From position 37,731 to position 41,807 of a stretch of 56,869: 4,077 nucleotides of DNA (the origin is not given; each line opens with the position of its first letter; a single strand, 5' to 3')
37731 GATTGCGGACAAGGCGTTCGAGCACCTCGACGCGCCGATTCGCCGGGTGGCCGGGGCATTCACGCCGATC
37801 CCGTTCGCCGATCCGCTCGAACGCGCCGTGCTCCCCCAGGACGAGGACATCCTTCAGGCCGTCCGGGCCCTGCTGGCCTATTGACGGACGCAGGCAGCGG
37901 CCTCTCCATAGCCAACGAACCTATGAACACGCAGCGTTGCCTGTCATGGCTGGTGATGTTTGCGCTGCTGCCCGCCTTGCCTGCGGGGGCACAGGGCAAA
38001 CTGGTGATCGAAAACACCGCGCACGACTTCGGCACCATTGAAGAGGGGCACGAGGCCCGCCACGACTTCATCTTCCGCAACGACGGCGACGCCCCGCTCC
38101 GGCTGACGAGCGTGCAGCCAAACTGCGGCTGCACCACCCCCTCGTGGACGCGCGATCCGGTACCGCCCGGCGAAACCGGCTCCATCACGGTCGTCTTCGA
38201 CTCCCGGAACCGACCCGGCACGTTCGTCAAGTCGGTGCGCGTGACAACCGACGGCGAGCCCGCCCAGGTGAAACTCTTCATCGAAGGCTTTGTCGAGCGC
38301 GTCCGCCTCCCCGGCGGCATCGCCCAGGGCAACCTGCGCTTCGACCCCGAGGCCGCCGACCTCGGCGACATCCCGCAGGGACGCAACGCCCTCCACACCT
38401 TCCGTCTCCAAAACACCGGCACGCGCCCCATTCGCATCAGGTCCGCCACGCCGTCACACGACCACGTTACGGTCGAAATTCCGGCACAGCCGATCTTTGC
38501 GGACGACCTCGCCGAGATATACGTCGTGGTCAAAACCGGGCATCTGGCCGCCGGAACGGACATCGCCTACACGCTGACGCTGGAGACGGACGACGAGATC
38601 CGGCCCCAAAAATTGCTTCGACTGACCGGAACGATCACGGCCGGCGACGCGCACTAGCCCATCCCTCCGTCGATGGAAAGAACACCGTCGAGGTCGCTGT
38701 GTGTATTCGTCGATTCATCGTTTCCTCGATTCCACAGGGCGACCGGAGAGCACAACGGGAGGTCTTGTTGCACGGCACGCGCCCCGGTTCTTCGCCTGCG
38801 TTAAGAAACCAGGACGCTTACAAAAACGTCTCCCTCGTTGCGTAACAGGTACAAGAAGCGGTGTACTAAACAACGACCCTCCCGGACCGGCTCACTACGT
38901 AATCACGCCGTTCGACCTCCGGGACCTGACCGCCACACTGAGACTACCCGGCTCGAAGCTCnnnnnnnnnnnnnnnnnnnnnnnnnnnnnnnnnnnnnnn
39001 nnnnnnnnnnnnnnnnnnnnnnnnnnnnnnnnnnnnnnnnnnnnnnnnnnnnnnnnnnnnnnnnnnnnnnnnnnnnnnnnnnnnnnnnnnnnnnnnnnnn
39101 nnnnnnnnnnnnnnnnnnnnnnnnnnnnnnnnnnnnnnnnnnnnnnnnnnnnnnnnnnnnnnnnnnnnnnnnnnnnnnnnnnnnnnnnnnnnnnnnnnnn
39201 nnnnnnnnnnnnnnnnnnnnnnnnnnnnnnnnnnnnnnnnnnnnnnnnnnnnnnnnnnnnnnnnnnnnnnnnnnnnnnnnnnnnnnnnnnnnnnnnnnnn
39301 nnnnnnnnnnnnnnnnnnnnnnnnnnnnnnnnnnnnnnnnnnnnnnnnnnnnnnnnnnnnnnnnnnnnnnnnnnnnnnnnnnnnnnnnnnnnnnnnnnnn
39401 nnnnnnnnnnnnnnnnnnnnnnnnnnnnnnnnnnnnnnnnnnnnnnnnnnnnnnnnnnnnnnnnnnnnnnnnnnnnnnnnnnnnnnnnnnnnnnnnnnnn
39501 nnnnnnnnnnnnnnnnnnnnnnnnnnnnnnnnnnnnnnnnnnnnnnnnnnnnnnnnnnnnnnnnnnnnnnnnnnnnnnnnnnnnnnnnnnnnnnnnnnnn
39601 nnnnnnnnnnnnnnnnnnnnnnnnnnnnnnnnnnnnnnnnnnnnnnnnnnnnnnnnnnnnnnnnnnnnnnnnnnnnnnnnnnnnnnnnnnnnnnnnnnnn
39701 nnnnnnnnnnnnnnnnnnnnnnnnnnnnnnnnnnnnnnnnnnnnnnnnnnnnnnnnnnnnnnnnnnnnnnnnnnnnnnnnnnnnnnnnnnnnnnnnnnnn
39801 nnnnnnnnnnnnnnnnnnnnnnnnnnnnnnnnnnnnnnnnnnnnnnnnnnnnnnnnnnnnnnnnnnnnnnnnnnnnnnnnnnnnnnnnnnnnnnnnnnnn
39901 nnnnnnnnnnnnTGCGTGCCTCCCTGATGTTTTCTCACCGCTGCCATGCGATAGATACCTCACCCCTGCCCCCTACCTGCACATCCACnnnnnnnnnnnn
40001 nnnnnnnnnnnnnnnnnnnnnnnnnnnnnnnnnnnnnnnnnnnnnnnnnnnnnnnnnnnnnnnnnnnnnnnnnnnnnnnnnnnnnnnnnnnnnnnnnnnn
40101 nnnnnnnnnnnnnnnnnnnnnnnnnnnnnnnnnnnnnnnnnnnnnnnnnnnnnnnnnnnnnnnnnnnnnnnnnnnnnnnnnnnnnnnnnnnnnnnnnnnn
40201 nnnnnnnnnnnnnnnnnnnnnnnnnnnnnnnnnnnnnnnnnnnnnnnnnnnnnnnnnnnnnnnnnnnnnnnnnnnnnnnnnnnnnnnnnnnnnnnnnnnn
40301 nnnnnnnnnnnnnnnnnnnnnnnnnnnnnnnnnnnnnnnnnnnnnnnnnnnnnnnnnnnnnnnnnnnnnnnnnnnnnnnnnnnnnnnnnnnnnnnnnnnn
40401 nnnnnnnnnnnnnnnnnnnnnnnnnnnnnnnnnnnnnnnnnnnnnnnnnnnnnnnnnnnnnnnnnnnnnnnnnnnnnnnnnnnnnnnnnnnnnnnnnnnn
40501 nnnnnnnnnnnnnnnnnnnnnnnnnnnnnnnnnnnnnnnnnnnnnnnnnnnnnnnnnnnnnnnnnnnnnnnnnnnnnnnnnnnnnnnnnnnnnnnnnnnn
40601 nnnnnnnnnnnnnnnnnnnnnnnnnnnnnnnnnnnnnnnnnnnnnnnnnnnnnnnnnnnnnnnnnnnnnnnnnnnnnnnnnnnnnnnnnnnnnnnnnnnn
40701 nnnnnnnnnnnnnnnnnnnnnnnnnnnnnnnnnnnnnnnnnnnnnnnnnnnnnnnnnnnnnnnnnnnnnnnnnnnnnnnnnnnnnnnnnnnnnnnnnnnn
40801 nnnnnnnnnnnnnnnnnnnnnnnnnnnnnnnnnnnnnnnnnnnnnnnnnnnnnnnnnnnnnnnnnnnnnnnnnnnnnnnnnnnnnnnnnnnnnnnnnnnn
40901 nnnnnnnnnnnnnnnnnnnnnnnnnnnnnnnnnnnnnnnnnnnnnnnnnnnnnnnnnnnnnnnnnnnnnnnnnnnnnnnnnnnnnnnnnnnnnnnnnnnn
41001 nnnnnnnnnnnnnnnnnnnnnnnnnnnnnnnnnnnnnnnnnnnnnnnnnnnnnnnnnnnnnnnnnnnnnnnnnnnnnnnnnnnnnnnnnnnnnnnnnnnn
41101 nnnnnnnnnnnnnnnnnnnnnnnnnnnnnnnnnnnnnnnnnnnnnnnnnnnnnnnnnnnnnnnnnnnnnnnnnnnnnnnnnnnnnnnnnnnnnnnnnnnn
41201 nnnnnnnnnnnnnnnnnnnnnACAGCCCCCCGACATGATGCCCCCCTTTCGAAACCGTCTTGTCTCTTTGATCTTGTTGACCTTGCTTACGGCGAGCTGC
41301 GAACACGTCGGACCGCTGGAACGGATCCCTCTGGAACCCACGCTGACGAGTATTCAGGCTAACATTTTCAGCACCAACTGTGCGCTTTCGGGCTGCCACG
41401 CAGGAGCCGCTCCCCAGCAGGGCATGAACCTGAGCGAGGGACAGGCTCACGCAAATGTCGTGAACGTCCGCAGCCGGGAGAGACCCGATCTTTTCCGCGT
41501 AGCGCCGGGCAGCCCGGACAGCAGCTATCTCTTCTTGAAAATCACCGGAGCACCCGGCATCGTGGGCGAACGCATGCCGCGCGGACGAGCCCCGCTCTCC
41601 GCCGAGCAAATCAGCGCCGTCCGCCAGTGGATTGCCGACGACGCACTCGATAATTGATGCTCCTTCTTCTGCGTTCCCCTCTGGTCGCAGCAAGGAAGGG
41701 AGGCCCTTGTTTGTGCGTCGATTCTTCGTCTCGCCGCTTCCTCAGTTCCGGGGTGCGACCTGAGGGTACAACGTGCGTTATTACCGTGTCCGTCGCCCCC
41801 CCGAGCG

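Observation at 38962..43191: Candidate envelope redox module: OM barrel + cytochrome-barrel + cytochrome lipoprotein + Tat molybdoenzyme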

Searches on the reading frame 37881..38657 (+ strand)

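Call 3: search_protein_families(library=pfam, proteins=[window:37881-38657:+], max_evalue=0.1)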
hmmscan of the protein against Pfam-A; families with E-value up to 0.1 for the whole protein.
window:37881-38657:+ (258 aa): 6 families
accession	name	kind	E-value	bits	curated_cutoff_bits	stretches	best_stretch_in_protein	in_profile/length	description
PF07610.17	DUF1573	-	5.4e-46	155.1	26.1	2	43-138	3-98/98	Protein of unknown function (DUF1573)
PF22544.2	HYDIN_VesB_CFA65-like_Ig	-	1.5e-25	89.8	25.5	2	41-136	3-99/100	HYDIN/CFA65/VesB-like, Ig-like domain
PF14874.12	PapD-like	-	0.00011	22.7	27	0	152-201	4-55/102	Flagellar-associated PapD-like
PF16158.11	N_BRCA1_IG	-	0.019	15.9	28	0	52-125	7-95/108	Ig-like domain from next to BRCA1 gene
PF22074.2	Cep192_D5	-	0.022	14.7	27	0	158-183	12-37/178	Cep192 domain 5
PF20171.3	OpcA_G6PD_C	-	0.049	14.5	27.7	1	104-222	20-112/135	Glucose-6-phosphate dehydrogenase subunit C-terminal domain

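Call 4: search_protein_families(library=ncbifam, proteins=[window:37881-38657:+], max_evalue=0.1)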
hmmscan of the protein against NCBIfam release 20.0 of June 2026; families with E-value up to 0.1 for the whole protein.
window:37881-38657:+ (258 aa): 3 families
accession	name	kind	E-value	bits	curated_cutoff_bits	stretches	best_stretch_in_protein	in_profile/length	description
NF041425.1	OS_HP2_seleno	subfamily_domain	5.9e-30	103.5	100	2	44-139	2-98/98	OS_HP2 family (seleno)protein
NF012200.0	choice_anch_D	domain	2.8e-08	34.3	45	2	147-190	12-55/108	choice-of-anchor D domain-containing protein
NF041936.1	MXAN_0125_fam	equivalog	0.089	12.8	65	0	62-134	60-131/169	MXAN_0125 family MYXO-CTERM protein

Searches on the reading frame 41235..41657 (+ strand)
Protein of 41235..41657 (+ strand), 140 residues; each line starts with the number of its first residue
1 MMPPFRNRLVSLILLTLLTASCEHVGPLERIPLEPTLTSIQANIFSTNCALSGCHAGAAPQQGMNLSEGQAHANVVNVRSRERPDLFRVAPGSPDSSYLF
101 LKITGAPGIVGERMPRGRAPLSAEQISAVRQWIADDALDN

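Call 3: search_protein_families(library=pfam, proteins=[window:41235-41657:+], max_evalue=0.1)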
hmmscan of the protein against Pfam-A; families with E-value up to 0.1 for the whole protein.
window:41235-41657:+ (140 aa): 1 family
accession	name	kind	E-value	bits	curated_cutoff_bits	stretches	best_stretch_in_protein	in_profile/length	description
PF13442.11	Cytochrome_CBB3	-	0.031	15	27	1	42-133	7-68/68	Cytochrome C oxidase, cbb3-type, subunit III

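Call 4: search_protein_families(library=ncbifam, proteins=[window:41235-41657:+], max_evalue=0.1)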
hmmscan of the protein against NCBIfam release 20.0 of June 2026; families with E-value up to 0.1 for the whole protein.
window:41235-41657:+ (140 aa): 2 families
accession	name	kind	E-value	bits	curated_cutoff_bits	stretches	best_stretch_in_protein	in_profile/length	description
NF047812.1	LIC11213_lipo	equivalog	0.004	17.3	100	1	34-93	37-95/118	LIC11213 family lipoprotein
TIGR03806.1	chp_HNE_0200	subfamily_domain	0.0048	16.1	313.3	1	46-134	218-312/314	SO2930 family diheme c-type cytochrome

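Call 20: search_solved_structures(query=window:41235-41657:+, max_evalue=10, show_alignments=2)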
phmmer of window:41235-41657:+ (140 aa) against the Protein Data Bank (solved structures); distinct sequences matched with E-value up to 10: 3.
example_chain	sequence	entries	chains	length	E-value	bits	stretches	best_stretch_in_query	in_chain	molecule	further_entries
2h34_A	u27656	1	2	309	0.18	15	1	38-79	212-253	Serine/threonine-protein kinase pknE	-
3ph2_B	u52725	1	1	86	3.3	10.9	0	42-59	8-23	Cytochrome c6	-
2v08_A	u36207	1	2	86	3.4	10.8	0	42-59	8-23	CYTOCHROME C6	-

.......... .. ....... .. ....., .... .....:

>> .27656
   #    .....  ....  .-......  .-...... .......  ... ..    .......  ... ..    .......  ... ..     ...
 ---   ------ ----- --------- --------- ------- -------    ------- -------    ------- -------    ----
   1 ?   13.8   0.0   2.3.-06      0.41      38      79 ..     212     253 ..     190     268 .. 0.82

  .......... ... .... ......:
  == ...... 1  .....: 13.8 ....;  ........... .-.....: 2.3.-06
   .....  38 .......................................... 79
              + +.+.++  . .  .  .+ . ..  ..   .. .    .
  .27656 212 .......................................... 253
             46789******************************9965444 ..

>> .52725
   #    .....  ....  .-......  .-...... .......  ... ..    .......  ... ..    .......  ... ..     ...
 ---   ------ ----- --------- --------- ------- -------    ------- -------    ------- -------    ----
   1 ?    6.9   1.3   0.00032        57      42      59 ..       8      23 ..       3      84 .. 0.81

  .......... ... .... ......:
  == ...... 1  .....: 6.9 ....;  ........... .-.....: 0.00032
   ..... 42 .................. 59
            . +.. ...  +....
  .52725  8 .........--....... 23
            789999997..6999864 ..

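Call 28: find_homologous_proteins(query=window:41235-41657:+, max_evalue=0.001)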
Query window:41235-41657:+ (140 aa): 92 proteins with E <= 0.001 among 132 candidates.
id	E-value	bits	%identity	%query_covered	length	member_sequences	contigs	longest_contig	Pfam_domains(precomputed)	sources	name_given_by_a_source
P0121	6.3e-87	306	100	100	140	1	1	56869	-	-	-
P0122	5.6e-56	206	68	99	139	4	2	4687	-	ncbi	-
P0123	3.6e-53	197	67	99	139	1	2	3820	-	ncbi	-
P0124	2.5e-50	188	68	92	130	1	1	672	-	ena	-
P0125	6.8e-50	186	63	97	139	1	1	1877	-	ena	-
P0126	7.6e-50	186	67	86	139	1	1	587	-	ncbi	-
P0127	1.6e-49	185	67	88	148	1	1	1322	-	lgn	-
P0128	2.7e-49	184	65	94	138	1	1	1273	-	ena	-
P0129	4.8e-49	184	66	87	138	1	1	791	-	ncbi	-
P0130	1.2e-48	182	66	94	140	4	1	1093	-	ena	-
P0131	1.7e-48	182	64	94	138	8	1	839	-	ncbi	-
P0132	2.0e-48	182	64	99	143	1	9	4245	-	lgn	-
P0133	7.2e-48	180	74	77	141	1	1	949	-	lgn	-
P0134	3.2e-47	178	64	94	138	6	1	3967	-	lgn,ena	-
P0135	3.8e-47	177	65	87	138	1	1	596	-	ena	-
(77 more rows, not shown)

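Call 47: search_protein_families(library=pfam, alignment_id=A5, max_evalue=1)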
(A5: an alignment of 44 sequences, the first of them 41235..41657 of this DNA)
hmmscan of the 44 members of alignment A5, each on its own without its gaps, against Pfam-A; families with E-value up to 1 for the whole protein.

A. member 1, window:41235-41657:+ (140 aa): 1 family
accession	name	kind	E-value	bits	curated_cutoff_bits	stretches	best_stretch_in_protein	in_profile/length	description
PF13442.11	Cytochrome_CBB3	-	0.031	15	27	1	42-133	7-68/68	Cytochrome C oxidase, cbb3-type, subunit III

B. families by the number of members that match (of 44 scanned): 11 families
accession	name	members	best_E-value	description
PF13442.11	Cytochrome_CBB3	21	0.0025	Cytochrome C oxidase, cbb3-type, subunit III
PF06934.16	CTI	18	0.018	Fatty acid cis/trans isomerase (CTI)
PF07635.16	PSCyt1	10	6.8e-09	Planctomycete cytochrome C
PF00034.26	Cytochrom_C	3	0.0029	Cytochrome c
PF22297.1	PccH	3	0.0052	PccH Cytochrome c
PF05757.16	PsbQ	1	0.0068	Oxygen evolving enhancer protein 3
PF25638.1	DUF5983_N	1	0.059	Family of unknown function (DUF5983) N-terminal domain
PF13435.11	Cytochrome_C554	1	0.11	Cytochrome c554 and c-prime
PF23701.1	MIAC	1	0.12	Micropeptide inhibiting actin cytoskeleton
PF14495.11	Cytochrom_C550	1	0.13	Cytochrome c-550 domain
PF17528.7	HdcB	1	0.22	Histidine decarboxylase maturation protein HdcB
